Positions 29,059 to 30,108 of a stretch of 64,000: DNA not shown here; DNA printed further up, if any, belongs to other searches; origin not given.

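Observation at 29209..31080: CofH (FO synthase) carrying an unexplained ~230-aa N-terminal domain; FO-only module with an MFS transporter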

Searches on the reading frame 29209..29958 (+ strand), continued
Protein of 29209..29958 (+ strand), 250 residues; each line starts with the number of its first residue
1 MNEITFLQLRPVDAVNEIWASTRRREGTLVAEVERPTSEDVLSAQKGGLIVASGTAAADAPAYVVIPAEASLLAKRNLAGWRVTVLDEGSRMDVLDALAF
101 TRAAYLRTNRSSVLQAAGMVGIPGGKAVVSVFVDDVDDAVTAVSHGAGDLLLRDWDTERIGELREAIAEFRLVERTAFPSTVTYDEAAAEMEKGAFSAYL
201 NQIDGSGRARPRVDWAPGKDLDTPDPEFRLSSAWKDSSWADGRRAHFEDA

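Call 50: search_protein_families(library=ncbifam, proteins=[L002:11585-12604:-], max_evalue=0.001)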
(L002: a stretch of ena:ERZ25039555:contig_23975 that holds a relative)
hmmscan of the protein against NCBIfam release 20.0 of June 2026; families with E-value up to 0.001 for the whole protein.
L002:11585-12604:- (340 aa): 17 families
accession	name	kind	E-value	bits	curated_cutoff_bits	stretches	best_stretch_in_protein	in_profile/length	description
TIGR04027.1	LLM_KPN_01858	hypoth_equivalog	4.2e-25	88.4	412.9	1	29-261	21-238/326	putative FMN-dependent luciferase-like monooxygenase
TIGR03858.1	LLM_2I7G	subfamily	1.3e-12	47.4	462.25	1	4-127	2-123/337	Atu2307/SP_0267 family LLM class monooxygenase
TIGR03621.1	F420_MSMEG_2516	subfamily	3.3e-11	42.9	213.15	1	29-112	15-95/295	TIGR03621 family F420-dependent LLM class oxidoreductase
TIGR03558.1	oxido_grp_1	subfamily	6.7e-11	42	166.95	1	17-257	9-230/325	MsnO8 family LLM class oxidoreductase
TIGR04036.1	LLM_CE1758_fam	subfamily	3.6e-09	35.9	479.1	1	5-131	4-129/355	CE1758 family FMN-dependent luciferase-like monooxygenase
TIGR04020.1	seco_metab_LLM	subfamily_domain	3.8e-09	36.1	244.45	1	31-245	22-225/341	MupA/Atu3671 family FMN-dependent luciferase-like monooxygenase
TIGR03619.1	F420_Rv2161c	subfamily_domain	5.2e-09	36.1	166.9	1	49-113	36-100/247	TIGR03619 family F420-dependent LLM class oxidoreductase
NF052254.1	luciferase_Alph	exception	8.4e-09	35.1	600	1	25-204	19-190/354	luciferase subunit alpha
TIGR03560.1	F420_Rv1855c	subfamily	8.9e-09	35.5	231.4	1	23-113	8-106/227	TIGR03560 family F420-dependent LLM class oxidoreductase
TIGR03564.1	F420_MSMEG_4879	subfamily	1.1e-08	35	234.25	1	47-119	13-86/265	TIGR03564 family F420-dependent LLM class oxidoreductase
TIGR03559.1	F420_Rv3520c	subfamily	2.8e-08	33.2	335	1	60-122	41-102/325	LLM class F420-dependent oxidoreductase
TIGR03856.1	F420_MSMEG_2906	subfamily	5.1e-08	32.8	243.7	1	36-117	24-111/249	LLM class F420-dependent oxidoreductase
TIGR03857.1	F420_MSMEG_2249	hypoth_equivalog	2.9e-07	30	218.4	1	27-113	13-96/329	TIGR03857 family LLM class F420-dependent oxidoreductase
TIGR03571.1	lucif_BA3436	subfamily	3.5e-07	29.8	303.9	1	15-112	17-122/304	TIGR03571 family LLM class oxidoreductase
NF007802.0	PRK10508.1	equivalog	5.8e-06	25.6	540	1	14-112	13-113/335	luciferase-like monooxygenase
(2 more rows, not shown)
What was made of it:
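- Tried and rejected: LLM (luciferase-like) gene next to cofH in L002: below all F420-specific cut-offs, so inconclusive (call 50).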
